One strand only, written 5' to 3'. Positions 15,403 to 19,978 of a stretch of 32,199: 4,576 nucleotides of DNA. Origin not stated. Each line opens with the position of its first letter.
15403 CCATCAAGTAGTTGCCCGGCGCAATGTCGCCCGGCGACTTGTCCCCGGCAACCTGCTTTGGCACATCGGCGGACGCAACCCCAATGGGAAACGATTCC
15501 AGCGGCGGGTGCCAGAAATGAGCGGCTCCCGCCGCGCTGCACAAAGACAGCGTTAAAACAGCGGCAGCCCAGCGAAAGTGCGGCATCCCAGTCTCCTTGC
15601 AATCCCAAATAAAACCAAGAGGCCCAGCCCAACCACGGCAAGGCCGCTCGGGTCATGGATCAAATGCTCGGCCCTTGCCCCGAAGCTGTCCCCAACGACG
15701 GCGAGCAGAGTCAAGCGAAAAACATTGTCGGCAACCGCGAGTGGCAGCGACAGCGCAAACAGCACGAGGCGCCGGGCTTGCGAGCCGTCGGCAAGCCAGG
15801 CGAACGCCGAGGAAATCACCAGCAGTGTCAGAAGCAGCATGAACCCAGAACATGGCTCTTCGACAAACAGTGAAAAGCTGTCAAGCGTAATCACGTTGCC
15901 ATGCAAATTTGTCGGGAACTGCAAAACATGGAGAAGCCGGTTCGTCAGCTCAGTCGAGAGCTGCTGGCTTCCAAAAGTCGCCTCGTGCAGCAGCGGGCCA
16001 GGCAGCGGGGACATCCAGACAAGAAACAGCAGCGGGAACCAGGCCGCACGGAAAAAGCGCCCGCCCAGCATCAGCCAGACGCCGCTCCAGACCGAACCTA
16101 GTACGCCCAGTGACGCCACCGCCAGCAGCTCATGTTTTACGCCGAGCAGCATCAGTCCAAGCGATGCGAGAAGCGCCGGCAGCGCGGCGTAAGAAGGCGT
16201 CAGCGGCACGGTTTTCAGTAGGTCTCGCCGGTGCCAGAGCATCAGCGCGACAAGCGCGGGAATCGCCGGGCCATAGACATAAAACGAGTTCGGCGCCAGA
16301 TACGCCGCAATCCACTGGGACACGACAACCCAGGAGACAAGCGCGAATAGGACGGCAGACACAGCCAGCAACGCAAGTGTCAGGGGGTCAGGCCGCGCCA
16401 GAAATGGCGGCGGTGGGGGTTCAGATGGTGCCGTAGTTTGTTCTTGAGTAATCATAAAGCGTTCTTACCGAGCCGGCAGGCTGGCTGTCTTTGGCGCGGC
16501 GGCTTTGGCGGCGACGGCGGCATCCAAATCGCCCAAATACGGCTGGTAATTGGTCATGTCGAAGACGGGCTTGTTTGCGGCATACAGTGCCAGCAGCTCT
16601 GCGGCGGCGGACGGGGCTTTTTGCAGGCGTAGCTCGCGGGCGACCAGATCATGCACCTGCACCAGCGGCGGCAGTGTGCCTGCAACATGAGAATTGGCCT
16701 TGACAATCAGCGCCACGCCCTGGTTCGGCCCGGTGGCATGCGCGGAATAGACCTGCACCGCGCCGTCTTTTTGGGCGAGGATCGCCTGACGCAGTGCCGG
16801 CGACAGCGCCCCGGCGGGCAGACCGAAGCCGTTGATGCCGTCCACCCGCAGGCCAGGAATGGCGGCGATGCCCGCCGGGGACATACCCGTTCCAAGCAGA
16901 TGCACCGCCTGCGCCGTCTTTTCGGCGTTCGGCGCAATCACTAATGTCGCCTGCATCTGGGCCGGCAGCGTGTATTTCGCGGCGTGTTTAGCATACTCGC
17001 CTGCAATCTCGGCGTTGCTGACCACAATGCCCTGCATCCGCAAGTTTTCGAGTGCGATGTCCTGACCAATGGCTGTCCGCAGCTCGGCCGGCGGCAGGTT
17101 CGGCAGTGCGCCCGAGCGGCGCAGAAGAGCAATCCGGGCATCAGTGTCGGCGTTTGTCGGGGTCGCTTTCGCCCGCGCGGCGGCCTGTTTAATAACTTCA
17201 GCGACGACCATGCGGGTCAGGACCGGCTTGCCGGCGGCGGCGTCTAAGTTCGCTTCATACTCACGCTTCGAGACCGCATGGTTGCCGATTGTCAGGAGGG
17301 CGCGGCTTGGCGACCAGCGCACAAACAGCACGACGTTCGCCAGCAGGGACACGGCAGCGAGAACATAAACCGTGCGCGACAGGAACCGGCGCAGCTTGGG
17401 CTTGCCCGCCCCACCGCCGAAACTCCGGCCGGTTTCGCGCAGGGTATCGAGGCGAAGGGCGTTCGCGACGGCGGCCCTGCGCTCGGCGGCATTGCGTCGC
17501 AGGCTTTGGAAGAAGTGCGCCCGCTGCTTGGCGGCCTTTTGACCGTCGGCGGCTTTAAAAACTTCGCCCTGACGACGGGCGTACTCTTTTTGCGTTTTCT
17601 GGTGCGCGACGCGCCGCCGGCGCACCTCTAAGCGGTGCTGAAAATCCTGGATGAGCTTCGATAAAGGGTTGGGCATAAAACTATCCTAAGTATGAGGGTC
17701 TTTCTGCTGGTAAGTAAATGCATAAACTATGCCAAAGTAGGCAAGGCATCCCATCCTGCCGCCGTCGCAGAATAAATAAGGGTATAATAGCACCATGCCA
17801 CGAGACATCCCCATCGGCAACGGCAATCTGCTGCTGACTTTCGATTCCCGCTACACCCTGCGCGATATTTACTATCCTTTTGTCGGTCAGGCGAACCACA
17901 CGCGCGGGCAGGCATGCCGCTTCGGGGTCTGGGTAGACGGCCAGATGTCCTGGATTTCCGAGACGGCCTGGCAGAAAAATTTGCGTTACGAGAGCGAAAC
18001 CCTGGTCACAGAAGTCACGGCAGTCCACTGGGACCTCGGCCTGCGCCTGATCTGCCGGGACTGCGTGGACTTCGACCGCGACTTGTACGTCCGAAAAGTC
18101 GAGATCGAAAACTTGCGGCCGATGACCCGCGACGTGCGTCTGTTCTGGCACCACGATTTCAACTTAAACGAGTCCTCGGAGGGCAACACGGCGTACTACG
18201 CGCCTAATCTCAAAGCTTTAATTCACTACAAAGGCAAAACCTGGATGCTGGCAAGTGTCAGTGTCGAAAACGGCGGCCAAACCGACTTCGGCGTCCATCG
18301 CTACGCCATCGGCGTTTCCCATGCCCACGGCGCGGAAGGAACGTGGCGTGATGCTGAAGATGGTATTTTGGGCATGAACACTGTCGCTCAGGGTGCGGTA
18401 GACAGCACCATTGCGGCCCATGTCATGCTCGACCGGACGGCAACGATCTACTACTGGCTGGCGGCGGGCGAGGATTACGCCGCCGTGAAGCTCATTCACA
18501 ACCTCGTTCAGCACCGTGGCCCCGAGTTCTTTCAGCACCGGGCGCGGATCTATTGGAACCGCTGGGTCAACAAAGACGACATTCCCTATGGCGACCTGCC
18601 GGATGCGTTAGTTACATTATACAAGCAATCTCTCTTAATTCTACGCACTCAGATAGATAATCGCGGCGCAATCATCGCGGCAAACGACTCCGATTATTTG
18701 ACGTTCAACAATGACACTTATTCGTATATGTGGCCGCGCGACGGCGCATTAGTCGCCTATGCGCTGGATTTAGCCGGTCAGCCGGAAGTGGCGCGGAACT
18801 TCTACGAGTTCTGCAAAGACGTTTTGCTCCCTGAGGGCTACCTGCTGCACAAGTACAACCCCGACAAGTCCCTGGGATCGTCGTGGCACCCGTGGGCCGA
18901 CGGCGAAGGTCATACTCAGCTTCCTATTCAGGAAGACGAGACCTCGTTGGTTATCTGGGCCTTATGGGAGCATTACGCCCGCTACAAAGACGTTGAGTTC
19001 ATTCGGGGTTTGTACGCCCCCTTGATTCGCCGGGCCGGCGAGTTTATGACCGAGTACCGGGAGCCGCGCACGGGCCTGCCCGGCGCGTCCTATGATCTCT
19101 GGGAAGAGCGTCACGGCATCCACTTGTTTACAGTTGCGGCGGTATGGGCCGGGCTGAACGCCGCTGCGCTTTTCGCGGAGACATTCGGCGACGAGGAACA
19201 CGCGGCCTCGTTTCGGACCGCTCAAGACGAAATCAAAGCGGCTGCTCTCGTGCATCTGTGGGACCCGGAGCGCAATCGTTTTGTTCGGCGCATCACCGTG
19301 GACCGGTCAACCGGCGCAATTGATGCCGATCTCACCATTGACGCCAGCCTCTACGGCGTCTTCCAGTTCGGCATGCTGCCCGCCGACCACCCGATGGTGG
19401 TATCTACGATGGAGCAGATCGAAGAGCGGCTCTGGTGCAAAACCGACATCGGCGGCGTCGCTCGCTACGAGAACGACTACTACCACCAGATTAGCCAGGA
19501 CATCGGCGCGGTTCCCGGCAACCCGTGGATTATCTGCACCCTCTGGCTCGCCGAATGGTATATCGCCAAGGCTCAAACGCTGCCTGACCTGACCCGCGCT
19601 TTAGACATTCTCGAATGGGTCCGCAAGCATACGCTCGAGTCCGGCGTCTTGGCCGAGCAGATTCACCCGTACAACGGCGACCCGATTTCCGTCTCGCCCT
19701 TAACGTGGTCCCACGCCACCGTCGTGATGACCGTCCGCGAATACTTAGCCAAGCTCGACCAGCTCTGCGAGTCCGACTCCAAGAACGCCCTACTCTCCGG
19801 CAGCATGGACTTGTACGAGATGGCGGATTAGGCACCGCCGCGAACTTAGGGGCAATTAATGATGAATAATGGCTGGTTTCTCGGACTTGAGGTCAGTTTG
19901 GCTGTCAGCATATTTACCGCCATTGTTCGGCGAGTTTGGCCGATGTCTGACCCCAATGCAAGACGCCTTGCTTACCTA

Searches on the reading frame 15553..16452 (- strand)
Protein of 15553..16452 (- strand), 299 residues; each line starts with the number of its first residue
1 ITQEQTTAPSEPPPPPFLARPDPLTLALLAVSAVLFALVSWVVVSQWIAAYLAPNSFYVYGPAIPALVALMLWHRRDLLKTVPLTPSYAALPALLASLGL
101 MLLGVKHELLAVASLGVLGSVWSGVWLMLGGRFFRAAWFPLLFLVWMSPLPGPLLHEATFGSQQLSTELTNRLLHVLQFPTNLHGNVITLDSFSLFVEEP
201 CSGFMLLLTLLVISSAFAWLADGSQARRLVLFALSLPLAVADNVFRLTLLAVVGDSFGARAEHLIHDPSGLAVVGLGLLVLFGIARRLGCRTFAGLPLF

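Call 64: search_protein_families(library=pfam, proteins=[window:15553-16452:-], max_evalue=0.001)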
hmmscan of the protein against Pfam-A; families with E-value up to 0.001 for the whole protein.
window:15553-16452:- (299 aa): 1 family
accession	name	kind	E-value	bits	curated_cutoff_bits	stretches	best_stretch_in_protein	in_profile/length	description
PF09721.15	Exosortase_EpsH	-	3.3e-46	158.2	25.7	1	34-287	2-253/254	Transmembrane exosortase (Exosortase_EpsH)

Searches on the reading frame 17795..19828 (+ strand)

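Call 63: search_protein_families(library=pfam, proteins=[window:17795-19828:+], max_evalue=0.001)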
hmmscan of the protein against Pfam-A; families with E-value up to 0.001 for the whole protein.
window:17795-19828:+ (678 aa): 2 families
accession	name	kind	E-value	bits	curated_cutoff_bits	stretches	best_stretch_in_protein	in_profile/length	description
PF00723.27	Glyco_hydro_15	-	8.2e-33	114.4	22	1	276-645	7-424/427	Glycosyl hydrolases family 15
PF22422.2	MGH1-like_GH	-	4.4e-10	40.1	27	2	309-429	1-113/356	Mannosylglycerate hydrolase MGH1-like glycoside hydrolase domain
